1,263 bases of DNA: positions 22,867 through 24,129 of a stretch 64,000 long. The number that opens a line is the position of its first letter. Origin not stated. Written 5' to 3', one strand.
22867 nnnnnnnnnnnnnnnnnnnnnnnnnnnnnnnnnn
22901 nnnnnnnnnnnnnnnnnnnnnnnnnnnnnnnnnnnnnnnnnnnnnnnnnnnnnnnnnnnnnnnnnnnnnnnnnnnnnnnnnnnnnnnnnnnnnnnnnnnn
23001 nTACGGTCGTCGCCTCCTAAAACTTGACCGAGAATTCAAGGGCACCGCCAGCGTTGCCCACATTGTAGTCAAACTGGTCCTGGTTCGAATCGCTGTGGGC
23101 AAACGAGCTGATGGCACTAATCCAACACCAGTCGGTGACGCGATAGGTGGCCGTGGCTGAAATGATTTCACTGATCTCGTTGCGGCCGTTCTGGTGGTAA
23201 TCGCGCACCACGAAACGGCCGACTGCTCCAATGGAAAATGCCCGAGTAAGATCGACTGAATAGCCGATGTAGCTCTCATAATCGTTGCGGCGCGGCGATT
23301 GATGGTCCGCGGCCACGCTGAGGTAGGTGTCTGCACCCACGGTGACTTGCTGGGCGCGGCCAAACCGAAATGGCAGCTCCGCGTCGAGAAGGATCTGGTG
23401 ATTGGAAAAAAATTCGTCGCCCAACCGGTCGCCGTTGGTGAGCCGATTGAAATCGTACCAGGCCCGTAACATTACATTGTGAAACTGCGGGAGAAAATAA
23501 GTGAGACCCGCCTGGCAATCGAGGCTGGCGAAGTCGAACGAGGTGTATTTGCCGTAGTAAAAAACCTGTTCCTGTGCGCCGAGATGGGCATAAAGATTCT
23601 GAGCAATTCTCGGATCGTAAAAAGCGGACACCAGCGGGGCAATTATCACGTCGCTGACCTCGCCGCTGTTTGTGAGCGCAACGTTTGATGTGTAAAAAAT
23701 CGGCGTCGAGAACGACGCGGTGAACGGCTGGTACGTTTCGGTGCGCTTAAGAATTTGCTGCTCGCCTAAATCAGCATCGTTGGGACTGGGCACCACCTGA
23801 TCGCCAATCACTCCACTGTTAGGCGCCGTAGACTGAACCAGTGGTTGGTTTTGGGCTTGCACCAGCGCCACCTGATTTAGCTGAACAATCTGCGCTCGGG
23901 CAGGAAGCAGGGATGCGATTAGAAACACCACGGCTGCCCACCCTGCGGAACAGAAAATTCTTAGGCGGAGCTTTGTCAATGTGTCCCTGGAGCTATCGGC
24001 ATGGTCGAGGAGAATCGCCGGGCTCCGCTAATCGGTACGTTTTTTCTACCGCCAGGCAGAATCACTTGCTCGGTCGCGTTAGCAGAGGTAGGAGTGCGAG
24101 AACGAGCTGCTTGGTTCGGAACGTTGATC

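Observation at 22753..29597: Translationally coupled FecR-like / giant signal-less repeat protein / small OM beta-barrel operon: candidate undescribed surface or export system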

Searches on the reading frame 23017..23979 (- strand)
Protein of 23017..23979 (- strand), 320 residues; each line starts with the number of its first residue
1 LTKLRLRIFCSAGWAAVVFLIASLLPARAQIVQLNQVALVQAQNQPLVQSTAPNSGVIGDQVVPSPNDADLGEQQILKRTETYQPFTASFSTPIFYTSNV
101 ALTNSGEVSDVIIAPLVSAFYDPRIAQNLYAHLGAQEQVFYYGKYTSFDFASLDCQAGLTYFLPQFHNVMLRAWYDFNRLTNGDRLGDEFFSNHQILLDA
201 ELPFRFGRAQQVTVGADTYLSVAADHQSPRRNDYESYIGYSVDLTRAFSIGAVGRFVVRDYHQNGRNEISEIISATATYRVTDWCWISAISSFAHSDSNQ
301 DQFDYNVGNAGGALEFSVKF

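Call 4: search_protein_families(library=pfam, proteins=[window:23017-23979:-], max_evalue=1)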
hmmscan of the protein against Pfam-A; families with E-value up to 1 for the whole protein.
window:23017-23979:- (320 aa): 2 families
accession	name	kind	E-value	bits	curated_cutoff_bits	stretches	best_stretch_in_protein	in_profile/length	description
PF10082.15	BBP2_2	-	0.00088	18.7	23.7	1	197-306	257-366/378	Putative beta-barrel porin 2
PF24296.1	SrfA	-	0.077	13.5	27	1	210-236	25-51/73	SrfA protein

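Call 5: search_protein_families(library=ncbifam, proteins=[window:23017-23979:-], max_evalue=1)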
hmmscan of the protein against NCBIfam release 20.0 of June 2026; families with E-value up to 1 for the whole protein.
window:23017-23979:- (320 aa): 1 family
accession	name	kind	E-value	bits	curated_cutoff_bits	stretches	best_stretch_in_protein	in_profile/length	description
NF033709.1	PorV_fam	subfamily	0.023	14.3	90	1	230-314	106-184/326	PorV/PorQ family protein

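Call 11: search_solved_structures(query=window:23017-23979:-, max_evalue=10)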
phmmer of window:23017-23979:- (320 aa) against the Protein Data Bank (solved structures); distinct sequences matched with E-value up to 10: 0.

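Call 19: find_homologous_proteins(query=window:23017-23979:-)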
Query window:23017-23979:- (320 aa): 894 proteins with E <= 0.001 among 2231 candidates; the best 120 are listed.
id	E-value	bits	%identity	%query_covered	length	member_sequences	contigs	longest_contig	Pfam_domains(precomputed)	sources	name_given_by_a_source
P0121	2.2e-199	679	94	100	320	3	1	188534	-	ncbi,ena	-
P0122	4.5e-189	645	89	100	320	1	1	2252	-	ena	-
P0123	1.8e-163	561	80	95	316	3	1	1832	-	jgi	jgi:hypothetical protein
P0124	1.3e-161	555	74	100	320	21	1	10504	-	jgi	jgi:hypothetical protein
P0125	2.3e-159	548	75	100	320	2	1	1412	-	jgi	jgi:hypothetical protein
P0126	3.3e-159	547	76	100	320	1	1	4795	-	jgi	-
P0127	8.8e-158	542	73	100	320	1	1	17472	-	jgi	jgi:hypothetical protein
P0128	1.2e-156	539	74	100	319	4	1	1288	-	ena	-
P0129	1.5e-155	535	73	100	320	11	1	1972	-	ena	-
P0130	8.0e-155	533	73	100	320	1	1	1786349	-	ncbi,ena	-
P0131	1.8e-154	532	75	95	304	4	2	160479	-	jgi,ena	-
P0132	1.5e-152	525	77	95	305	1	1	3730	-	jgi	jgi:hypothetical protein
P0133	4.2e-152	524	71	100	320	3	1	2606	-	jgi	jgi:hypothetical protein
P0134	2.1e-151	521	73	100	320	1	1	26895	-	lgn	-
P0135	1.8e-148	512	73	100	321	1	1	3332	-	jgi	-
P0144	3.5e-140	485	71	95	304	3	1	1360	PF10082.16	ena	-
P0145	1.4e-139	483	66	99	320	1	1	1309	PF10082.16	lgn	-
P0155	5.5e-134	464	69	89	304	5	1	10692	PF10082.16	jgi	jgi:hypothetical protein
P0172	1.3e-130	453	63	100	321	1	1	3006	PF10082.16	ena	-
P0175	4.8e-130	451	65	95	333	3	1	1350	PF10082.16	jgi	jgi:hypothetical protein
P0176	5.5e-130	451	63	100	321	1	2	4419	PF10082.16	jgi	jgi:Putative beta-barrel porin 2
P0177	6.0e-130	451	63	100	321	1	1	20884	PF10082.16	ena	-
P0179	1.2e-129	450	68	88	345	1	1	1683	PF10082.16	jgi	jgi:hypothetical protein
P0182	2.8e-129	449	63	100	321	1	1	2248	PF10082.16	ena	-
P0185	3.4e-129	449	62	100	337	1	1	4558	PF10082.16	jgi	-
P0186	3.7e-129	448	68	90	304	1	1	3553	PF10082.16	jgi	-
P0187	3.8e-129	448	62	100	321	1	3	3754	PF10082.16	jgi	jgi:hypothetical protein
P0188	5.6e-129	448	68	90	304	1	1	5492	PF10082.16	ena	-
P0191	9.5e-129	447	62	100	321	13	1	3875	PF10082.16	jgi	jgi:hypothetical protein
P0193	1.0e-128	447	65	94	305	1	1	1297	PF10082.16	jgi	jgi:hypothetical protein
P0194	1.1e-128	447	65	94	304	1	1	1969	PF10082.16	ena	-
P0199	3.0e-128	445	62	100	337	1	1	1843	PF10082.16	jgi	-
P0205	5.8e-128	444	61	100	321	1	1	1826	PF10082.16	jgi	jgi:hypothetical protein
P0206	8.3e-128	444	67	90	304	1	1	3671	PF10082.16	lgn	-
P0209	9.0e-128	444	66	93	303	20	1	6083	PF10082.16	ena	-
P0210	9.2e-128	444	61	100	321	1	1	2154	PF10082.16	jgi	jgi:hypothetical protein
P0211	1.0e-127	444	67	90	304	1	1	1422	PF10082.16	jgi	-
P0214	1.5e-127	443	67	90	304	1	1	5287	PF10082.16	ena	-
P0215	1.6e-127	443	63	100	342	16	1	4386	PF10082.16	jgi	jgi:hypothetical protein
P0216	1.7e-127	443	67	90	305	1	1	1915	PF10082.16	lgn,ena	-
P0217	2.0e-127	443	67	90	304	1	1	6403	PF10082.16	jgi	-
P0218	3.3e-127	442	68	90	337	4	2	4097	PF10082.16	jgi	jgi:Putative beta-barrel porin 2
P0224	6.4e-127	441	67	90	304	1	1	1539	PF10082.16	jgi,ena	-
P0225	6.7e-127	441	72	83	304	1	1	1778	PF10082.16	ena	-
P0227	1.8e-126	440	61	100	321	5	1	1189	PF10082.16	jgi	-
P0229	2.0e-126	439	67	90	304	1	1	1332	PF10082.16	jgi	-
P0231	2.0e-126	439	61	100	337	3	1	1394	PF10082.16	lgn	-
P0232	2.3e-126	439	66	92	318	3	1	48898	PF10082.16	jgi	jgi:hypothetical protein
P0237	1.5e-125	437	66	90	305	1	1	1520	PF10082.16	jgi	-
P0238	1.6e-125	436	60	100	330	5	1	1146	PF10082.16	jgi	-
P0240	2.1e-125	436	71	83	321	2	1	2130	PF10082.16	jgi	-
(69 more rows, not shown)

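Call 27: find_related_loci(query=A1, collection=genome_contigs, flank=10000)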
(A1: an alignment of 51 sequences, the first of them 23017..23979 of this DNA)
Query A1 (320 aa) in genome_contigs; peptide patterns used: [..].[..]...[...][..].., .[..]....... (x = any residue, [..] = any of these).
48 stretches matched a pattern; 31 encode a relative of the query (tblastn E <= 1e-3); 31 distinct loci.
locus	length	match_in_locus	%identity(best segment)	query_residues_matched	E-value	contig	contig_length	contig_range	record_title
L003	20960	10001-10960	92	1-320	0e+0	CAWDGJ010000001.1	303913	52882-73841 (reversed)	MAG: uncultured Verrucomicrobiae bacterium isolate MFD06085.bin.2.142 genome assembly, contig: contig_24279, whole genom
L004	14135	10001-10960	74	1-320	1e-167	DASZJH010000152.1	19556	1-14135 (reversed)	MAG TPA_asm: Chthoniobacterales bacterium isolate SMAG_U6624 k141_3077757, whole genome shotgun sequence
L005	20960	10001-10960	73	1-320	5e-162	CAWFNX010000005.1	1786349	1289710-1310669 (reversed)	MAG: uncultured Verrucomicrobiae bacterium isolate MFD06085.bin.1.132 genome assembly, contig: contig_7434, whole genome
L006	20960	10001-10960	70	1-320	7e-154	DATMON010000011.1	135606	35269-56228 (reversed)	MAG TPA_asm: Chthoniobacterales bacterium isolate SMAG_U12877 k141_1483833, whole genome shotgun sequence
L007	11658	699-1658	69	1-320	5e-151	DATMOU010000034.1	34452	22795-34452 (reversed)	MAG TPA_asm: Chthoniobacterales bacterium isolate SMAG_U12884 k141_3372370, whole genome shotgun sequence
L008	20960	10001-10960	64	1-320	5e-142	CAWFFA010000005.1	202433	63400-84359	MAG: uncultured Verrucomicrobiae bacterium isolate MFD05521.bin.2.89 genome assembly, contig: contig_136740, whole genom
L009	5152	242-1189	63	1-320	2e-140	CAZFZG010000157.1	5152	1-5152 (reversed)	MAG TPA_asm: uncultured Chthoniobacteraceae bacterium isolate SRP273308_co1_276 genome assembly, contig: NODE_31935_leng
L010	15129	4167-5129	61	1-320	3e-134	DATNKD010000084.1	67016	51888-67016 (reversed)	MAG TPA_asm: Chthoniobacterales bacterium isolate SMAG_U11416 k141_75722, whole genome shotgun sequence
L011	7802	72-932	66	34-320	3e-132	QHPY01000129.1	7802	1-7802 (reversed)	MAG: Verrucomicrobia bacterium isolate AV18 14_1009_12_30cm_scaffold_5364_curated, whole genome shotgun sequence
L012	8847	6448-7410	60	1-320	2e-130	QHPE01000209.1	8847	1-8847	MAG: Verrucomicrobia bacterium isolate AV36 14_0903_12_20cm_scaffold_7324_curated, whole genome shotgun sequence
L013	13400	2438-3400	60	1-320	5e-130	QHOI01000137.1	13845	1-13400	MAG: Verrucomicrobia bacterium isolate AV56 14_0927_09_40cm_scaffold_4161_curated, whole genome shotgun sequence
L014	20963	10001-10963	59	1-320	2e-129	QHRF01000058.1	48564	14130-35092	MAG: Verrucomicrobia bacterium isolate AV11 14_0927_05_40cm_scaffold_2423_curated, whole genome shotgun sequence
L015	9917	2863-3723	65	34-320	4e-129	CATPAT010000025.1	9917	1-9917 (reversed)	MAG: uncultured Chthoniobacterales bacterium isolate COA_Bin_6_2 genome assembly, contig: co_assembly_000000380384, whol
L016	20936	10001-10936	62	3-320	4e-129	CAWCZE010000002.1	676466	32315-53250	MAG: uncultured Verrucomicrobiae bacterium isolate MFD01213.bin.2.185 genome assembly, contig: contig_10632, whole genom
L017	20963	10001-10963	58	1-320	5e-128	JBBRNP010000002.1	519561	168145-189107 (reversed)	MAG: Chthoniobacterales bacterium isolate La1_metabat2.179 LA1C_B2.179_k141_1085949L_519561_cov_27.9841, whole genome sh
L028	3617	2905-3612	58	1-235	4e-87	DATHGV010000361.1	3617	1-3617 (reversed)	MAG TPA_asm: Candidatus Methylomirabilota bacterium isolate SMAG_U12483 k141_175971, whole genome shotgun sequence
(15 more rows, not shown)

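Call 31: predict_structure(alignment_id=A1)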
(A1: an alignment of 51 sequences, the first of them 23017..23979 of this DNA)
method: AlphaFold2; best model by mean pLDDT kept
length: 320 residues; sequences in the alignment: 51
mean_pLDDT: 72.0   pTM: 0.65
mean pLDDT of the five models: 72.0, 70.1, 63.4, 63.1, 60.3
residues with pLDDT >= 90: 61; 70-90: 162; 50-70: 20; < 50: 77
segments of 3 or more residues with pLDDT < 50: 1-14, 22-80, 103-105
pLDDT, mean of each block of 10 residues (from residue 1): 39 50 33 27 23 22 32 36 79 84 60 89 89 90 85 91 89 90 78 89 85 90 68 90 88 90 84 90 88 88 84 87
secondary structure, 60 per line:
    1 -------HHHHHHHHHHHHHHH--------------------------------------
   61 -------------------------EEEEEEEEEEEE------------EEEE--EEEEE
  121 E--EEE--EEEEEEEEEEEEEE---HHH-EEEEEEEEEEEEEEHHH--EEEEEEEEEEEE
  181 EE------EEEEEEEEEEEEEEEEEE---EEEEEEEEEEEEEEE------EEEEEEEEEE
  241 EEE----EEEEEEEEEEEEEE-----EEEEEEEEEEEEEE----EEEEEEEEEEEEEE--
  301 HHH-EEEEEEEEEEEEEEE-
elements in order: H8-22 E86-97 E110-113 E116-121 E124-126 E129-142 E150-163 E169-182 E189-206 E210-224 E231-243 E248-261 E267-280 E285-298 E305-319

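Call 35: fold_search(model_id=the predicted structure, library=pdb)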
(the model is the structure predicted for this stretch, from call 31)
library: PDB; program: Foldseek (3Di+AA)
matches with E <= 10: 894; with E <= 0.001: 157
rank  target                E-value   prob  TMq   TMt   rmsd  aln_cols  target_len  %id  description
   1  8wv0_B                5.5e-08  1.00  0.40  0.39  12.4       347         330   13  Outer membrane porin of Burkholderia pseudomallei (BpsOmp38) (released 2024-10-30)
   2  8wv0_A                2.1e-07  1.00  0.42  0.41  12.4       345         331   12  Outer membrane porin of Burkholderia pseudomallei (BpsOmp38) (released 2024-10-30)
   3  4rl8_A                5.0e-07  1.00  0.54  0.63   8.9       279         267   11  Crystal structure of the COG4313 outer membrane channel from Pseudomonas putida F1 (released 2015-07-29)
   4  8jto                  8.2e-07  1.00  0.44  0.41  12.1       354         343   12  Outer membrane porin of Burkholderia pseudomallei (BpsOmp38) in complex with ceftazidime (released 2024-06-26)
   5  6ehe                  1.3e-06  1.00  0.35  0.37  12.5       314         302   10  OmpTdeltaL8 (loop L8 deletion mutant of OmpT), an outer membrane protein of Vibrio cholerae (released 2018-04-25)
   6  4rl8_C                1.7e-06  1.00  0.53  0.61   5.5       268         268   12  Crystal structure of the COG4313 outer membrane channel from Pseudomonas putida F1 (released 2015-07-29)
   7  2iwv_A                2.3e-06  1.00  0.50  0.57   5.6       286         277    9  Structure of the monomeric outer membrane porin OmpG in the open and closed conformation (released 2006-08-14)
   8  3kvn_X                4.7e-06  1.00  0.41  0.24   9.2       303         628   10  Crystal structure of the full-length autotransporter EstA from Pseudomonas aeruginosa (released 2010-01-26)
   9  4d5d_A                6.2e-06  1.00  0.47  0.48   9.4       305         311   11  Crystal structure of CymA from Klebsiella oxytoca (released 2015-06-03)
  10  3sy9_A                6.2e-06  1.00  0.32  0.28  14.4       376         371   10  Crystal structure of Pseudomonas aeruginosa OccD2 (OpdC) (released 2012-02-08)
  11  3kvn_A                6.6e-06  1.00  0.41  0.24   9.2       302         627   10  Crystal structure of the full-length autotransporter EstA from Pseudomonas aeruginosa (released 2010-01-26)
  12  4v3g_B                6.9e-06  1.00  0.47  0.46   9.5       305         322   11  Crystal structure of CymA from Klebsiella oxytoca (released 2015-06-03)
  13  4d5b_B                6.9e-06  1.00  0.44  0.45   8.2       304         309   12  Crystal structure of CymA from Klebsiella oxytoca (released 2015-06-03)
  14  2x9k                  7.6e-06  1.00  0.41  0.46  11.1       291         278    7  Structure of a E.coli porin (released 2011-01-26)
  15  4d5b_A                9.2e-06  1.00  0.47  0.47   9.4       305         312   11  Crystal structure of CymA from Klebsiella oxytoca (released 2015-06-03)
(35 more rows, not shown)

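Call 44: find_encoding_contigs(protein=P0121, flank=10000, max_places=3)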
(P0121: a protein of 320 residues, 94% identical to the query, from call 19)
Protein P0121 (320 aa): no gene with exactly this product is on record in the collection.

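Call 49: search_protein_families(library=pfam, alignment_id=A1, max_evalue=0.01)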
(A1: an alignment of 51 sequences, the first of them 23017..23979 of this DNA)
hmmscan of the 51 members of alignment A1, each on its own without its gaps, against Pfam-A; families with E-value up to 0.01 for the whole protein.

A. member 1, window:23017-23979:- (320 aa): 1 family
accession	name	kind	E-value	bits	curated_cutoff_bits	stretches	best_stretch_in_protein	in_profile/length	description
PF10082.15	BBP2_2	-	0.00088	18.7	23.7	1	197-306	257-366/378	Putative beta-barrel porin 2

B. families by the number of members that match (of 51 scanned): 2 families
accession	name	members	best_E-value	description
PF10082.15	BBP2_2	40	4.1e-07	Putative beta-barrel porin 2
PF13557.12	Phenol_MetA_deg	1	0.0048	Putative MetA-pathway of phenol degradation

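Call 63: search_protein_representatives(alignment_id=A1)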
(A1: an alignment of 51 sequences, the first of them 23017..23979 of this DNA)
Query: 51 sequences, 320 profile positions. Proteins with E-value up to 0.001 (for the whole library): 560; up to 1e-10: 382; up to 1e-30: 151. The best 150 are listed.
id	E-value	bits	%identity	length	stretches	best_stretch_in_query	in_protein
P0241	1.3e-138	478.0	-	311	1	2-320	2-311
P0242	1.0e-106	373.1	-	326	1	12-320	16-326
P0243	1.1e-99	350.0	-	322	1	6-239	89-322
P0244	1.2e-96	340.0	-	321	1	13-320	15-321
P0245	1.6e-93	329.8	-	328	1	11-320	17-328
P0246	1.3e-87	310.4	-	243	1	77-320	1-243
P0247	1.6e-84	300.1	-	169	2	236-316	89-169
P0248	1.2e-76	274.3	-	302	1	29-320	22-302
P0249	2.7e-76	273.2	-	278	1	12-249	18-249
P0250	1.7e-74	267.2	-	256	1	10-253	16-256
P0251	1.9e-72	260.5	-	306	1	34-320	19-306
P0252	6.0e-69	249.0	-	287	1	51-320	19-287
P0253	6.7e-64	232.4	-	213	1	17-201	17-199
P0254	5.9e-63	229.3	-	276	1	15-263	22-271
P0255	2.9e-62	227.0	-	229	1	38-212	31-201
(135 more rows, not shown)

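Call 68: list_cluster_members(proteins=[window:23017-23979:-, P0001, window:28405-29235:-, window:21215-22243:+])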
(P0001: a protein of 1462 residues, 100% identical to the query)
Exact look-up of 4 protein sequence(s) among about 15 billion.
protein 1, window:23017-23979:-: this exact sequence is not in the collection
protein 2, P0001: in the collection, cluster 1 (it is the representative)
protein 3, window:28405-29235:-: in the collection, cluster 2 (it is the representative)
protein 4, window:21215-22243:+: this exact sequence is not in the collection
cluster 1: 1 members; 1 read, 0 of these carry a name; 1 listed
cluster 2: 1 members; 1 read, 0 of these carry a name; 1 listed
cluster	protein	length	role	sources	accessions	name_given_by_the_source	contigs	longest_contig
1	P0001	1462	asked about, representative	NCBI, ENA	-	-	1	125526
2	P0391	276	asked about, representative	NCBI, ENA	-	-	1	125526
